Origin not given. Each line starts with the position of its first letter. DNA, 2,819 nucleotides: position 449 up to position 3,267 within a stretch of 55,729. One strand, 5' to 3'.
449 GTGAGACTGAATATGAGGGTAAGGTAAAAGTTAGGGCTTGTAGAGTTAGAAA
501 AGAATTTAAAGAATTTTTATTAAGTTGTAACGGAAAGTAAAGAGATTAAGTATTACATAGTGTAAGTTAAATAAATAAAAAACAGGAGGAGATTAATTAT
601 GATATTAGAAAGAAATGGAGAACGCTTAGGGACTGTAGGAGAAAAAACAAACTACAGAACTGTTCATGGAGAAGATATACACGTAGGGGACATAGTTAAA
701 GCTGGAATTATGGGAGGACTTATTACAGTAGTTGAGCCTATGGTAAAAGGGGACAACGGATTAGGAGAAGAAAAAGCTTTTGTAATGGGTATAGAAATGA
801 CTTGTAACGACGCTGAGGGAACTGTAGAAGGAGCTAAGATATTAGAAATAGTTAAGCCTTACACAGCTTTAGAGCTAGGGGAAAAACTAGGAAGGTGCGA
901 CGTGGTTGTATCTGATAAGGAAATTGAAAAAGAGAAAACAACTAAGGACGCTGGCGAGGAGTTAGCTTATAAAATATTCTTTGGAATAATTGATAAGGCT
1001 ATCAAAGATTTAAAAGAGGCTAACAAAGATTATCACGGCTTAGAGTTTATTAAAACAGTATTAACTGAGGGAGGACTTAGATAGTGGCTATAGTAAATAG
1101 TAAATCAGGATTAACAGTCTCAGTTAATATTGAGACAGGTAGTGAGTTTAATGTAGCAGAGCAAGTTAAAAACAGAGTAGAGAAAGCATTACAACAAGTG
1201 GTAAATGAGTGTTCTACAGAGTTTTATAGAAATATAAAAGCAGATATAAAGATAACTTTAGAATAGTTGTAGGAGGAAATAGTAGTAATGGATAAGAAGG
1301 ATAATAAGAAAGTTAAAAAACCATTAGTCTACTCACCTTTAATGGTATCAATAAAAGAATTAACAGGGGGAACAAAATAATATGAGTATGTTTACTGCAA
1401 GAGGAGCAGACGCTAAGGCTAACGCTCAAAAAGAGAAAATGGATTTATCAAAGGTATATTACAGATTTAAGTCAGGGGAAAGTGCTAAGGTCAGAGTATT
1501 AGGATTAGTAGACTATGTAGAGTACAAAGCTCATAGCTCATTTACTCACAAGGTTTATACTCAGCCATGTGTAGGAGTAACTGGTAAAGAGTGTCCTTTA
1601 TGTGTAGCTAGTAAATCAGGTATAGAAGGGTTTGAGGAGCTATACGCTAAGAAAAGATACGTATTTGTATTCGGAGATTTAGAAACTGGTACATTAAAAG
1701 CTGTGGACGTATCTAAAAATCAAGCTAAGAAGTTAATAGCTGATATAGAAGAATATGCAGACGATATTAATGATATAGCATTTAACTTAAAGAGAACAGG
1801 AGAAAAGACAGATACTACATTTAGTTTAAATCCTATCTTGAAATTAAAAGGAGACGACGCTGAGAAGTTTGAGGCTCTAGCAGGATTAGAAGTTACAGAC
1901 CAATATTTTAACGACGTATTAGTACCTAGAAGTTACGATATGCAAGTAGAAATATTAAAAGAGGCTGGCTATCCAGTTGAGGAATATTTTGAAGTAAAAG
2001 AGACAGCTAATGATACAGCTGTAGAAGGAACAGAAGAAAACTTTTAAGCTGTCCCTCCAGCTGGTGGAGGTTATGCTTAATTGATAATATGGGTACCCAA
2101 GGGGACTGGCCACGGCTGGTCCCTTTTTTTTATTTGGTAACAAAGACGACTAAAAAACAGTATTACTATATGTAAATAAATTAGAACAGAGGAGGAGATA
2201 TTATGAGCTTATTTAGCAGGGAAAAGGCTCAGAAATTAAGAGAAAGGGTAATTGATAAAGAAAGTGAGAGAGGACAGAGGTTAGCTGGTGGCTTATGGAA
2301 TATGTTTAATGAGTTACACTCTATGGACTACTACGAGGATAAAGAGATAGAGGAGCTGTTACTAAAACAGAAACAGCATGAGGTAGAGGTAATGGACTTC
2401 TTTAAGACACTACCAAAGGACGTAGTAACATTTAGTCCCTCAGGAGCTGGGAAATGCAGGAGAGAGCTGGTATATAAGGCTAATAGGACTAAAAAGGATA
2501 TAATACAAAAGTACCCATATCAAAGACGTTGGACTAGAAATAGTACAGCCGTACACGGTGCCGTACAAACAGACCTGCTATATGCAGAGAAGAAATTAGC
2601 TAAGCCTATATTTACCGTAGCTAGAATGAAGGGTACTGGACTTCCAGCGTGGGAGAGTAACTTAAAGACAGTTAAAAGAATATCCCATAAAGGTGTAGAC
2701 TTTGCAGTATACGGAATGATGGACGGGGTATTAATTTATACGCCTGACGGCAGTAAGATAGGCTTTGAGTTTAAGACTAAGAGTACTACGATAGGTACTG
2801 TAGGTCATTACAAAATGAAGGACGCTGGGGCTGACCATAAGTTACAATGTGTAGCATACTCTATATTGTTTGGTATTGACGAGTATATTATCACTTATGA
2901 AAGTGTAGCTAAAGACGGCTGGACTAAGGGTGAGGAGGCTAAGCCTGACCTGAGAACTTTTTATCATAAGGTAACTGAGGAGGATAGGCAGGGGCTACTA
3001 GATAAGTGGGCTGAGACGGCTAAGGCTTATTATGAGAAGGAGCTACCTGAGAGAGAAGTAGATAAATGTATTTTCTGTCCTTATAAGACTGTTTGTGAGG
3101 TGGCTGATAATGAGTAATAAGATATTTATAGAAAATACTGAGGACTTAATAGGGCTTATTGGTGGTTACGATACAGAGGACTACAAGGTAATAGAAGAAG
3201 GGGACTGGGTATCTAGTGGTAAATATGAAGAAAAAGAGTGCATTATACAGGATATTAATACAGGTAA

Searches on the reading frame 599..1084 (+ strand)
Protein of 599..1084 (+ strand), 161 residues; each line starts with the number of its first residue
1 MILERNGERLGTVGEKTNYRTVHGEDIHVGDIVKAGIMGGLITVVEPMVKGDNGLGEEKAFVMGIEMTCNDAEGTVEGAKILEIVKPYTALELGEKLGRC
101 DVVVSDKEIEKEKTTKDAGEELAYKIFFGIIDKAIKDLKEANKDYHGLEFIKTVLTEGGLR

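Call 9: search_protein_families(library=phrogs, proteins=[window:599-1084:+], max_evalue=0.001)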
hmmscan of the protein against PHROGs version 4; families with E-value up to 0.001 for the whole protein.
window:599-1084:+ (161 aa): 0 families

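Call 100: search_protein_families(library=pfam, proteins=[window:599-1084:+], max_evalue=0.01)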
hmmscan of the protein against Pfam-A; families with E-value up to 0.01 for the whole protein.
window:599-1084:+ (161 aa): 0 families

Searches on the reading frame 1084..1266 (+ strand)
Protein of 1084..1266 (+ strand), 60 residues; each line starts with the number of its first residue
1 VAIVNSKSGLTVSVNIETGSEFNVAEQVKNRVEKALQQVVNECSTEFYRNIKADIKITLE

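Call 100: search_protein_families(library=pfam, proteins=[window:1084-1266:+], max_evalue=0.01)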
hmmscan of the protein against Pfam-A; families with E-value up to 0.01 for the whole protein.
window:1084-1266:+ (60 aa): 1 family
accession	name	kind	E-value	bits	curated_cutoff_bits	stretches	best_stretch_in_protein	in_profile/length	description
PF04048.20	Sec8_N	-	0.0033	17.8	26.8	1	20-53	40-73/142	Exocyst complex component Sec8 N-terminal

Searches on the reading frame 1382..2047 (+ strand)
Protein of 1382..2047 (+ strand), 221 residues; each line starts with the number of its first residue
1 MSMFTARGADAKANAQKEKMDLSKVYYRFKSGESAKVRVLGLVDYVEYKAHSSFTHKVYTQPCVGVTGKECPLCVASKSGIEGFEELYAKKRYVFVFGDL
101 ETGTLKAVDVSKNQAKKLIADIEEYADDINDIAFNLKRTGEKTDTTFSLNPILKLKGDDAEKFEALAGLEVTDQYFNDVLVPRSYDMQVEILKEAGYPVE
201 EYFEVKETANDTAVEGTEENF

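Call 9: search_protein_families(library=phrogs, proteins=[window:1382-2047:+], max_evalue=0.001)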
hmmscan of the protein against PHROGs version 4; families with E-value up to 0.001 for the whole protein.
window:1382-2047:+ (221 aa): 3 families
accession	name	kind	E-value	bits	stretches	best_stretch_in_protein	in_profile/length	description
phrog_6883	-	unknown function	4.9e-20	73.1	2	87-210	111-235/251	-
phrog_9721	-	DNA, RNA and nucleotide metabolism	0.00035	21.6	0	12-207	20-220/246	single strand DNA binding protein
phrog_1607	-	DNA, RNA and nucleotide metabolism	0.00049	20.8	1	85-156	91-177/285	single strand DNA binding protein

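Call 100: search_protein_families(library=pfam, proteins=[window:1382-2047:+], max_evalue=0.01)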
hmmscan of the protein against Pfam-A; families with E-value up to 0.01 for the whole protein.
window:1382-2047:+ (221 aa): 0 families

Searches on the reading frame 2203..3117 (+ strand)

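Call 9: search_protein_families(library=phrogs, proteins=[window:2203-3117:+], max_evalue=0.001)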
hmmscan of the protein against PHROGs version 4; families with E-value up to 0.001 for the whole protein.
window:2203-3117:+ (304 aa): 1 family
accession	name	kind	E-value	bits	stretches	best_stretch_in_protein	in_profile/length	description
phrog_1706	-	DNA, RNA and nucleotide metabolism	4.8e-39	135.6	1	40-299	9-243/293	CRISPR/Cas system associated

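Call 100: search_protein_families(library=pfam, proteins=[window:2203-3117:+], max_evalue=0.01)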
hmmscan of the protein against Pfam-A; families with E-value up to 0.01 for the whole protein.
window:2203-3117:+ (304 aa): 1 family
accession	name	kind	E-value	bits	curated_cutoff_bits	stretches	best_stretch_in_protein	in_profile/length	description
PF12705.13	PDDEXK_1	-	0.00037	20.9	22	1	148-299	101-247/247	PD-(D/E)XK nuclease superfamily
